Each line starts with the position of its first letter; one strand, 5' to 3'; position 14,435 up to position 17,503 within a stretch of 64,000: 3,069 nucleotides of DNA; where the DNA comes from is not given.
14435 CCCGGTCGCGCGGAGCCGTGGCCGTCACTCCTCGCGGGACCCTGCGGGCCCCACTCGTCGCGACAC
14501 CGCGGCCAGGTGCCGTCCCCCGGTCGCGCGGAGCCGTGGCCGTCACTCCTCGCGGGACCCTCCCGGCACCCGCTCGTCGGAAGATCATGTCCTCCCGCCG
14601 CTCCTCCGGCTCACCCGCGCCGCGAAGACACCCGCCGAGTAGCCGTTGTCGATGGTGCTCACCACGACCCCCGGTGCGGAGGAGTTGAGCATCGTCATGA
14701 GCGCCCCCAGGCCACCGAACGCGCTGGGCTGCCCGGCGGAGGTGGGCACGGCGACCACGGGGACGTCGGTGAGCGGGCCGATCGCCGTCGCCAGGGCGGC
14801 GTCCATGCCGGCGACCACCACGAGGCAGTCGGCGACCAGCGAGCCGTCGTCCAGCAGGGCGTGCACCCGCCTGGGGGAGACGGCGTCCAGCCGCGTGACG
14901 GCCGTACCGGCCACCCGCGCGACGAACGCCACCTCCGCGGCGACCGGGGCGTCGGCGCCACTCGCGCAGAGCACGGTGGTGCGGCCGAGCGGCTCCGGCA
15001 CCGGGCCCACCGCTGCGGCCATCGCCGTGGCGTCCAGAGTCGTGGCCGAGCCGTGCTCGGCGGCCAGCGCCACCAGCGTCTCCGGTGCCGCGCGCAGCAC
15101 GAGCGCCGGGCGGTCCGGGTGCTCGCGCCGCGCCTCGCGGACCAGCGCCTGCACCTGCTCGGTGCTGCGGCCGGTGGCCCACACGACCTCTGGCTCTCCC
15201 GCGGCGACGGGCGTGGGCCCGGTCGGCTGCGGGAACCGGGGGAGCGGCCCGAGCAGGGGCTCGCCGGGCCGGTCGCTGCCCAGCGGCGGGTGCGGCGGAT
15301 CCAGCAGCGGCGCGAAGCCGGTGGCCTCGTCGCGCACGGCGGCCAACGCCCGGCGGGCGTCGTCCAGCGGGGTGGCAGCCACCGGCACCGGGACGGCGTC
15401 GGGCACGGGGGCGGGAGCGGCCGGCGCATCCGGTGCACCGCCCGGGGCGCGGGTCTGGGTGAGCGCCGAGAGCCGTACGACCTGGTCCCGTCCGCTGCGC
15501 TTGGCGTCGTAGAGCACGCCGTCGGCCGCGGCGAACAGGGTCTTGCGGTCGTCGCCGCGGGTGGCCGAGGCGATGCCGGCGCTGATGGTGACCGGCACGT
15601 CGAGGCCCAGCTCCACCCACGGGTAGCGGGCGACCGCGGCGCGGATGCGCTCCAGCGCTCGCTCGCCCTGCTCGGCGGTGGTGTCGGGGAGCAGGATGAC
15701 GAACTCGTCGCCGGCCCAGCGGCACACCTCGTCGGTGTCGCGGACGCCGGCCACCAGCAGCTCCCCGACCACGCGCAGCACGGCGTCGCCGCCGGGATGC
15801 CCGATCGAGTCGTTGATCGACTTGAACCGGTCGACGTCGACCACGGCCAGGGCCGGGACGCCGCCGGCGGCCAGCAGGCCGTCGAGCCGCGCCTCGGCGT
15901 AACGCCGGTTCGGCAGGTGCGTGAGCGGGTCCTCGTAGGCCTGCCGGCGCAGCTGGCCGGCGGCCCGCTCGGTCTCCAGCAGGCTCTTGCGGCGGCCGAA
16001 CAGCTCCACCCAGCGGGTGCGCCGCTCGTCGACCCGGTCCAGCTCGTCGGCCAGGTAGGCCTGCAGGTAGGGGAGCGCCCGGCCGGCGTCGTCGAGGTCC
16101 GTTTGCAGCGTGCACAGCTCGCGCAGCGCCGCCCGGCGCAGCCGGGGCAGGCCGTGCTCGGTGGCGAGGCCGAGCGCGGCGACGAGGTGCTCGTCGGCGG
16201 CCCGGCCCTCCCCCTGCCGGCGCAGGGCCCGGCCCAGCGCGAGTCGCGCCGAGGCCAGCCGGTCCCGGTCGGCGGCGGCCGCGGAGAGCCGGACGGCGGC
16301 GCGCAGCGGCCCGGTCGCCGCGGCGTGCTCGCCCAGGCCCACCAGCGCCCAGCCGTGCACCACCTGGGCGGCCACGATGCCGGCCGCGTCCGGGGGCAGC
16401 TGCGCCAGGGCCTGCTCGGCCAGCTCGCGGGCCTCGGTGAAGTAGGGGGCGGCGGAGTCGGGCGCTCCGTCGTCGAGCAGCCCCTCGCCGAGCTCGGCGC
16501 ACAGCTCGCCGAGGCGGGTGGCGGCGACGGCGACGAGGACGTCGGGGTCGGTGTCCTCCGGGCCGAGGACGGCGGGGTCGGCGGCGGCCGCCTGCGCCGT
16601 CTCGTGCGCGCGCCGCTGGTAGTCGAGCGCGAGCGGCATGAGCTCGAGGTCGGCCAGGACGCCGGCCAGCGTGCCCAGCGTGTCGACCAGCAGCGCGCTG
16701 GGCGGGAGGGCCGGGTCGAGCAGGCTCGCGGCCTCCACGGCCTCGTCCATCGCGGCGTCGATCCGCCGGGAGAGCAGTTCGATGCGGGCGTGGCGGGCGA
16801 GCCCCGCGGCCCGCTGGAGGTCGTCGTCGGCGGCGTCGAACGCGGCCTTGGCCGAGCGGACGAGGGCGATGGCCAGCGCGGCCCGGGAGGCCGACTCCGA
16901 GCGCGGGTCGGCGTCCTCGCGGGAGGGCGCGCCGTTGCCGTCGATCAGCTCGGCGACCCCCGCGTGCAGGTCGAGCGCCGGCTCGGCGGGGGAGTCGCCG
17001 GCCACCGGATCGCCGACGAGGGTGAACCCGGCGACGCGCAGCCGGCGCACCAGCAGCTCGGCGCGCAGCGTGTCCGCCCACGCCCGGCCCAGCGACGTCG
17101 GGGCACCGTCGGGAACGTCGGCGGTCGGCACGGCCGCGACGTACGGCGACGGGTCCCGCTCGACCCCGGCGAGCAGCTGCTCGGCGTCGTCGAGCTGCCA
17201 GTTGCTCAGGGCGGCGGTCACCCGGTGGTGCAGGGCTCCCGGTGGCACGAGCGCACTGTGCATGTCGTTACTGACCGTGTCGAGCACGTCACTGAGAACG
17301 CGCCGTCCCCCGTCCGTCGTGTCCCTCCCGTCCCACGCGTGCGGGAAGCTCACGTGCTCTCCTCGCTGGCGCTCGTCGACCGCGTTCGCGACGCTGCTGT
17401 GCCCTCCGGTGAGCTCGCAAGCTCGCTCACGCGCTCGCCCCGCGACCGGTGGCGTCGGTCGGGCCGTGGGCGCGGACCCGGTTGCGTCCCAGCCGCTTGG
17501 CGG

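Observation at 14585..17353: Single 922-aa ORF fusing a TPR-like sensor, a GGDEF (AGDEF) domain and a LarB-like nickel-pincer-cofactor enzyme domain, directly upstream of larC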

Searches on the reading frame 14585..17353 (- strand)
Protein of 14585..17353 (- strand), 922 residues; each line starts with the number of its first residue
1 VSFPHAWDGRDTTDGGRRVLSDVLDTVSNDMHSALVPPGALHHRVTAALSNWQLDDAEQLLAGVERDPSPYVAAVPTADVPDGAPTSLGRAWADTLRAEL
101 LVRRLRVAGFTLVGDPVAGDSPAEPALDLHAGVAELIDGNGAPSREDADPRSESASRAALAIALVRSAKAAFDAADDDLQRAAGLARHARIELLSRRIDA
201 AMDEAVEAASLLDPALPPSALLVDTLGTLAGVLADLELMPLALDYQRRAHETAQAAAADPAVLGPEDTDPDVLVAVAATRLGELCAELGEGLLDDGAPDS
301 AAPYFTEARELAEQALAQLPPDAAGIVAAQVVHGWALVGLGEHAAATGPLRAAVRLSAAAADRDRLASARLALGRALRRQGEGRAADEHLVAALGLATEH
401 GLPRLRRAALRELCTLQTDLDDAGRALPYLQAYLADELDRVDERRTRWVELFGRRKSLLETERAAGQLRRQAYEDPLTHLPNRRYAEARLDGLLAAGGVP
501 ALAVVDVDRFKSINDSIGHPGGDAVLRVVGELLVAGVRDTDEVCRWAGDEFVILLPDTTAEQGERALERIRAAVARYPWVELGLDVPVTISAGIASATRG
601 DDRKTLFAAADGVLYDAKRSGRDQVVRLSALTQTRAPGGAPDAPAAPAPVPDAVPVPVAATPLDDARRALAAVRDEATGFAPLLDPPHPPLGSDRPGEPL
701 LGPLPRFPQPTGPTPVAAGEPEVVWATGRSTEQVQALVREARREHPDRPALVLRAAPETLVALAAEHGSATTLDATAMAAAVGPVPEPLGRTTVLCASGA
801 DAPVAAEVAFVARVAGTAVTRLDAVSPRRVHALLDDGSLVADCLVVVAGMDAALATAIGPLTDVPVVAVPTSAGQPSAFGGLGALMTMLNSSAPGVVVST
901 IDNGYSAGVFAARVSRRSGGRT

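Call 3: search_protein_families(library=pfam, proteins=[window:14585-17353:-], max_evalue=0.01)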
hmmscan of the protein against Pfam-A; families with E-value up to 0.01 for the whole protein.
window:14585-17353:- (922 aa): 3 families
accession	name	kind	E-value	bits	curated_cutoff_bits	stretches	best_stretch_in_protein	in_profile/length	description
PF00990.26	GGDEF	-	2.4e-36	125.4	23.8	1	472-624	1-161/161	Diguanylate cyclase, GGDEF domain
PF00731.26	AIRC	-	1.7e-07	31.3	30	1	795-914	5-126/148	AIR carboxylase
PF17874.7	TPR_MalT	-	8.3e-06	25.7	45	1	305-406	17-119/336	MalT-like TPR region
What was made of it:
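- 15959..17248 (-): N-terminal helical-repeat (TPR-like) sensor region, aa 36-465. It ends in a long stalk helix, aa 423-464 (15962-16087). Pfam TPR_MalT is weak (call 3).
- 15464..15958 (-): GGDEF domain, aa 466-630. A-site AGDEF at 15701-15715; I-site RDTD at 15731-15742. Pfam 125 bits (call 3).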

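Call 4: search_protein_families(library=ncbifam, proteins=[window:14585-17353:-], max_evalue=0.01)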
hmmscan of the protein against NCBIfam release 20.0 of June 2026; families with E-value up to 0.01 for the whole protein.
window:14585-17353:- (922 aa): 23 families
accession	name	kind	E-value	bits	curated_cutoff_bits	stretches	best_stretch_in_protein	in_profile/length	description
NF033503.1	LarB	equivalog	2.6e-39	135.1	175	1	718-916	9-208/209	nickel pincer cofactor biosynthesis protein LarB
NF038266.1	diguan_SiaD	equivalog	3.8e-39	134.6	290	1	466-625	88-252/252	biofilm regulation diguanylate cyclase SiaD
NF007380.0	PRK09894.1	equivalog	8.4e-39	133.7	256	1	471-629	128-288/296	diguanylate cyclase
NF007135.0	PRK09581.1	equivalog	2.1e-35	122.4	474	1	470-628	290-455/457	PleD family two-component system response regulator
TIGR00254.1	GGDEF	domain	8e-34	116.8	37.4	1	468-626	1-165/168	diguanylate cyclase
NF007423.1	PRK09966.1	equivalog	2.2e-31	109.1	325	1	464-618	231-390/390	diguanylate cyclase DgcN/YfiN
NF047654.1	DiguCycDgcRLepto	equivalog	1.8e-29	102.6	500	1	448-626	109-294/295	diguanylate cyclase DgcR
NF007298.0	PRK09776.1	equivalog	2.8e-28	98.3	1135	1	467-625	679-842/1111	diguanylate cyclase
NF051473.1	DigCycDgcsShew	equivalog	1e-26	94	400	1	467-623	130-286/291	diguanylate cyclase DgcS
NF041606.1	dguan_cyc_DgcA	equivalog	2.2e-24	86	370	1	501-626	211-337/340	diguanylate cyclase DgcA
NF011955.1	PRK15426.1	equivalog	1e-21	76.7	408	1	468-627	394-560/564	cellulose biosynthesis regulator diguanylate cyclase DgcQ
NF007474.0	PRK10060.1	equivalog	6.4e-20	70.9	782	1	460-626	225-393/663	cyclic di-GMP phosphodiesterase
NF045675.1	PhdiestaseDibA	equivalog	1.1e-19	70.2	980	1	463-624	194-360/623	phosphodiesterase DibA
NF040885.1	diguan_DgcJ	equivalog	7.7e-19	67.8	500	1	468-622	337-490/493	diguanylate cyclase DgcJ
NF053781.1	cdiGMPphdstlr2612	equivalog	1.7e-18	65.7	1600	1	463-621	831-995/1268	Tlr1612 family c-di-GMP phosphodiesterase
TIGR01162.1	purE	equivalog_domain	0.00079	19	149.6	1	841-914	54-125/156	5-(carboxyamino)imidazole ribonucleotide mutase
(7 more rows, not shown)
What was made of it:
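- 14588..15202 (-): LarB-derived domain ('LarB*'), aa 718-922. S892 (14678-14680) replaces catalytic Cys221. A800 replaces Ser127. A824 replaces the invariant Asp151. D851 corresponds to Glu180. NCBIfam LarB 135.1 bits, below the cut-off of 175 (call 4).
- On LarB (NCBIfam NF033503, equivalog): 135.1 bits (call 4).
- Closest known: PurE. Different: The TIGR01162 PurE model scores 19 bits against a cut-off of 149.6 (call 4).
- Checked: NCBIfam LarB NF033503, E 2.6e-39, aa 718-916, covering model positions 9-208 of 209 (call 4).
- NF033503 scores 135 bits, below the cut-off of 175 (call 4). It scores below the curated LarB cut-off (call 4).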

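Call 19: find_encoding_contigs(protein=window:14585-17353:-, flank=10000, max_places=4)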
Protein window:14585-17353:- (922 aa): no gene with exactly this product is on record in the collection.
